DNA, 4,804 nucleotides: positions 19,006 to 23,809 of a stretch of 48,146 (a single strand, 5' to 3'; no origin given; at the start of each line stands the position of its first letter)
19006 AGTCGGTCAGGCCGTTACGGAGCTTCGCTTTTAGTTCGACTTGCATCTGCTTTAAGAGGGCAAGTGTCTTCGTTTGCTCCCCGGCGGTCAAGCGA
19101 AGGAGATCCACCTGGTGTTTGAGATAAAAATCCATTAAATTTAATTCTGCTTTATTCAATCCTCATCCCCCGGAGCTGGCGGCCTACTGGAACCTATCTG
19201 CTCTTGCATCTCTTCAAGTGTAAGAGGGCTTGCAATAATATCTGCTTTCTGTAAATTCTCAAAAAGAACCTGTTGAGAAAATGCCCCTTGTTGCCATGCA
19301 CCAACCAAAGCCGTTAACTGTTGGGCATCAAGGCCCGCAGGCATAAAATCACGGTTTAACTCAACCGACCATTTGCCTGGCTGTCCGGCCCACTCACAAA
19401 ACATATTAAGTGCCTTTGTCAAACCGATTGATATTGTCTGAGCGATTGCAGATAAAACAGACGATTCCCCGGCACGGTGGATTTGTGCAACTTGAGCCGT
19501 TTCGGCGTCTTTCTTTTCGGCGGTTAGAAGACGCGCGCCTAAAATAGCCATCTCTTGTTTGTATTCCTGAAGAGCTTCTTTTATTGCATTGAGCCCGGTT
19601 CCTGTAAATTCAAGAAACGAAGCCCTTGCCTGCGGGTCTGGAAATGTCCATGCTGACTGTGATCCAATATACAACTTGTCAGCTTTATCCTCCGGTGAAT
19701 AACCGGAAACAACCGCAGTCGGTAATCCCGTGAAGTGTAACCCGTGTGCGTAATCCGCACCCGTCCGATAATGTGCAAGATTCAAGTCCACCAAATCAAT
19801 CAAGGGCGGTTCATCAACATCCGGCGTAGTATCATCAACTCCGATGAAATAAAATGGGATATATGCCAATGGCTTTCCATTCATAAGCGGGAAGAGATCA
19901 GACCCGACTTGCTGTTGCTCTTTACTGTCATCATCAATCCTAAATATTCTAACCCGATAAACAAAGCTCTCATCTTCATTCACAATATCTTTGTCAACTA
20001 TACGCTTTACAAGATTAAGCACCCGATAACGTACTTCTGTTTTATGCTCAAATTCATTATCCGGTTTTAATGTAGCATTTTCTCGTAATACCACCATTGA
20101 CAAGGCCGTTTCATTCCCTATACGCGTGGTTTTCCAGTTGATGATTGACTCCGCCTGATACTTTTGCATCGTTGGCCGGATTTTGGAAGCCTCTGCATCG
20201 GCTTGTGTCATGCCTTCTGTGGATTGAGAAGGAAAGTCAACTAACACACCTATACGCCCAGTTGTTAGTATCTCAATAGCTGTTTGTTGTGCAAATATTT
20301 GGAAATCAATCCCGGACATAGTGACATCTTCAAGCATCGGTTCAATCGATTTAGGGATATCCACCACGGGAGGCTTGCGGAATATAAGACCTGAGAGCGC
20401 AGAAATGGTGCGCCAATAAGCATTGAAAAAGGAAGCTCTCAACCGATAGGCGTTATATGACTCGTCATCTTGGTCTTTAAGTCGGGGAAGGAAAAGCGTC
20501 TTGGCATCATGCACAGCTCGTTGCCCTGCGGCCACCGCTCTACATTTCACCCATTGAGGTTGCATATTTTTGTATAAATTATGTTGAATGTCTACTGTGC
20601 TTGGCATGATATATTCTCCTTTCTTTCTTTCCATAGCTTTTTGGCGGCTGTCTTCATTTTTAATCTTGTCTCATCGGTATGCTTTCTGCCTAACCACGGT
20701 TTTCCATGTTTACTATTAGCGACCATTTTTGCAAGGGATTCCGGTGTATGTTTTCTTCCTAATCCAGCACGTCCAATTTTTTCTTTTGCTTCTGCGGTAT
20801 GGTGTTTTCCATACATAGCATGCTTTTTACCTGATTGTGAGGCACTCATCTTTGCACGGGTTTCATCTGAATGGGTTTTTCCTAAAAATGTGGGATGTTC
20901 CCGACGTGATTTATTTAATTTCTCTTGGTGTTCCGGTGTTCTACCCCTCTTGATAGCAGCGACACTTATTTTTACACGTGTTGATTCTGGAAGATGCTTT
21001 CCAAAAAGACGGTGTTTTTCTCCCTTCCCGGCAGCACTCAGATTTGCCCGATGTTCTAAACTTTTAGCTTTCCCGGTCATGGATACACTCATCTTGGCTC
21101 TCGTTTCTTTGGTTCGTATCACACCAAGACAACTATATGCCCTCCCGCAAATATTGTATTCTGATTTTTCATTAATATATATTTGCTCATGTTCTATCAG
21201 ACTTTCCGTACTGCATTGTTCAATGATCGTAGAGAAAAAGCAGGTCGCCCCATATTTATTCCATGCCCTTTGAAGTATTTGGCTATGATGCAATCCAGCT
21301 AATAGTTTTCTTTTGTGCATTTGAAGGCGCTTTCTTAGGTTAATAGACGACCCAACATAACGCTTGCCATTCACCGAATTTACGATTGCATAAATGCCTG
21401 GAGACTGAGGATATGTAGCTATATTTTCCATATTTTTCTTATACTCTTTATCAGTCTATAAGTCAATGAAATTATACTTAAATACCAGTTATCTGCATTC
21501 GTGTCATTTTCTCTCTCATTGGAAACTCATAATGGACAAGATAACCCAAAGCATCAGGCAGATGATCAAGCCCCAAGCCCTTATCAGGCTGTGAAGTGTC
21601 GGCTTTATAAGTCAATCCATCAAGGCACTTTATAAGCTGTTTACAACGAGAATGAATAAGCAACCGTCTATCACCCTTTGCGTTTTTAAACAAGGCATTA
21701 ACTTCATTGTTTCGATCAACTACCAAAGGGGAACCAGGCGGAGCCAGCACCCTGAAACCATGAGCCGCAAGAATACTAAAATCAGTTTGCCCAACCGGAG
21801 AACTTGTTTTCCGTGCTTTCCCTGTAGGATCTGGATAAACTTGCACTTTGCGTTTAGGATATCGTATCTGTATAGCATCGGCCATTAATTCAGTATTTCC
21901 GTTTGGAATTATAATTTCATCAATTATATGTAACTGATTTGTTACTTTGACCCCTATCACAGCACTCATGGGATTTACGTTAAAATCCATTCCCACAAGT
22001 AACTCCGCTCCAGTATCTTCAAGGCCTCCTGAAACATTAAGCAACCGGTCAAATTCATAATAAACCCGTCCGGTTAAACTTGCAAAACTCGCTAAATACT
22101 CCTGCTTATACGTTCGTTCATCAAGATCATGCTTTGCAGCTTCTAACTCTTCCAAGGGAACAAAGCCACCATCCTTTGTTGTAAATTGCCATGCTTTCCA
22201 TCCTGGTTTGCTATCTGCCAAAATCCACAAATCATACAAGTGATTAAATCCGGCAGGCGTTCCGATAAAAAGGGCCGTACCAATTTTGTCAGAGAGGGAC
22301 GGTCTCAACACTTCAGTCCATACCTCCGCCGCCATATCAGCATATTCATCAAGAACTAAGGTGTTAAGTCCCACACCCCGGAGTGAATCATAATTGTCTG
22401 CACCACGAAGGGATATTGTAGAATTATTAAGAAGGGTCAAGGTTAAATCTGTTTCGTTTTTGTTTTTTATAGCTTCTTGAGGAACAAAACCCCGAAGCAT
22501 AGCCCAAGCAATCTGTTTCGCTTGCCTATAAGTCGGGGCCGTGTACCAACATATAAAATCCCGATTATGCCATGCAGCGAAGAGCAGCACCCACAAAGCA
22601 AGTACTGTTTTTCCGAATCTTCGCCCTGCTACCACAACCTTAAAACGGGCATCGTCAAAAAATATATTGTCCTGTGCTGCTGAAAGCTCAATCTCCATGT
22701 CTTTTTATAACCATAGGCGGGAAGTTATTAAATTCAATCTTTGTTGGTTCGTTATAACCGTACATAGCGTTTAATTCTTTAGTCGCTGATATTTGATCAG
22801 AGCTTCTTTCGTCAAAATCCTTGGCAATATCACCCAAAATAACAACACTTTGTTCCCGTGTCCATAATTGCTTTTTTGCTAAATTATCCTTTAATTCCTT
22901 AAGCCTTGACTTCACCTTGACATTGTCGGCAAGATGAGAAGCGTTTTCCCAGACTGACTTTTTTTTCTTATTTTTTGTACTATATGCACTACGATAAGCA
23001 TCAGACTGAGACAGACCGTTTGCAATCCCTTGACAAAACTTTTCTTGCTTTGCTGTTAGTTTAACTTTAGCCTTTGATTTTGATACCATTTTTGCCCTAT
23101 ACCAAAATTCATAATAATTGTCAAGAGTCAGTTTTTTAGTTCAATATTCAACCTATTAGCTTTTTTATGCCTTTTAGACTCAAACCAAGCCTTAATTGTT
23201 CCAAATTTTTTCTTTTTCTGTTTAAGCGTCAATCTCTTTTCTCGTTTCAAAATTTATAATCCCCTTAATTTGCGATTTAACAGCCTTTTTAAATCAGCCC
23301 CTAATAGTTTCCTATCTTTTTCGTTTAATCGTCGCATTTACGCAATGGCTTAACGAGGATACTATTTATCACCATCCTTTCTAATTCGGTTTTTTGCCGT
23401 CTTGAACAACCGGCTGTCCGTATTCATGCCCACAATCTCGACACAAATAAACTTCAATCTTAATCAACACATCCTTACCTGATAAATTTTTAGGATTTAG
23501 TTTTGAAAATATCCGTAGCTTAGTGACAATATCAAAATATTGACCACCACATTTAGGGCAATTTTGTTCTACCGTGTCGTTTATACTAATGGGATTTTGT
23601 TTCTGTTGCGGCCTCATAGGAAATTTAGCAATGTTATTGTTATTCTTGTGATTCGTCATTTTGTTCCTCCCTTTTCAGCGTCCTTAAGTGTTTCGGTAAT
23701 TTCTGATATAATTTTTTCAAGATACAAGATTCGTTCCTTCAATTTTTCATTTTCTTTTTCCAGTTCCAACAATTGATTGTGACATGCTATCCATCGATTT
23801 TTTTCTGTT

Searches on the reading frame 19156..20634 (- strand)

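Call 74: search_protein_families(library=pfam, proteins=[window:19156-20634:-], max_evalue=0.001)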
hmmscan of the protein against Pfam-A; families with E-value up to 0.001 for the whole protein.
window:19156-20634:- (492 aa): 1 family
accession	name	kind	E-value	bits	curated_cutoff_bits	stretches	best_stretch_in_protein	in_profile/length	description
PF13264.11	DUF4055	-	1e-42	146.1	25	1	277-416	1-140/140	Domain of unknown function (DUF4055)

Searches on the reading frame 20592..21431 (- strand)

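Call 74: search_protein_families(library=pfam, proteins=[window:20592-21431:-], max_evalue=0.001)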
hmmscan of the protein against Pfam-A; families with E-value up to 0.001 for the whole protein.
window:20592-21431:- (279 aa): 2 families
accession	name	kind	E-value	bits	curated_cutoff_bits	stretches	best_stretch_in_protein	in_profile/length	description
PF07460.16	NUMOD3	-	2.5e-29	101.3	20.4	3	184-219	1-36/37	NUMOD3 motif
PF01541.30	GIY-YIG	-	5.9e-10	39.7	22.6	1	11-92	2-77/78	GIY-YIG catalytic domain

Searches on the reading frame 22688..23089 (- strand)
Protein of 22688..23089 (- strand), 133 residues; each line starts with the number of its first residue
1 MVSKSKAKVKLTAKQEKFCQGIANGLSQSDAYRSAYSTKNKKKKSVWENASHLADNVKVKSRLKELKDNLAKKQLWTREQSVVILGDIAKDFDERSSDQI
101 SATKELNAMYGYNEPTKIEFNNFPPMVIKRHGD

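Call 74: search_protein_families(library=pfam, proteins=[window:22688-23089:-], max_evalue=0.001)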
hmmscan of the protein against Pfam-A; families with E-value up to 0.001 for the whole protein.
window:22688-23089:- (133 aa): 1 family
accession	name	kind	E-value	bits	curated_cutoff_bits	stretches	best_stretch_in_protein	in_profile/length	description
PF03592.21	Terminase_2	-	4e-06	27.9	26.1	1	11-79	1-65/141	Terminase small subunit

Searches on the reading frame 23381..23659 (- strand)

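Call 16: search_protein_families(library=pfam, proteins=[window:23381-23659:-], max_evalue=0.01)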
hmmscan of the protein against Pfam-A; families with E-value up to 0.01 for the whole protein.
window:23381-23659:- (92 aa): 5 families
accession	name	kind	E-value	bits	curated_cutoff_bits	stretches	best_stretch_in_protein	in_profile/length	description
PF09723.15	Zn_ribbon_8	-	0.00037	20.9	34.4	0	26-39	21-34/41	Zinc ribbon domain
PF13453.11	Zn_ribbon_TFIIB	-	0.0028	17.4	22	0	32-44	20-32/41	Transcription factor zinc-finger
PF08274.17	Zn_Ribbon_YjdM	-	0.0044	17.4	30.8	0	69-80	18-29/30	PhnA Zinc-Ribbon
PF07503.17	zf-HYPF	-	0.0058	16.9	23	0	72-83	1-12/34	HypF finger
PF13248.11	Zn_ribbon_3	-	0.0092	15.9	27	0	31-38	2-9/26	zinc-ribbon domain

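Call 17: search_protein_families(library=phrogs, proteins=[window:23381-23659:-], max_evalue=0.001)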
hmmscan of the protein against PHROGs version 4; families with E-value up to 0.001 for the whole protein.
window:23381-23659:- (92 aa): 0 families
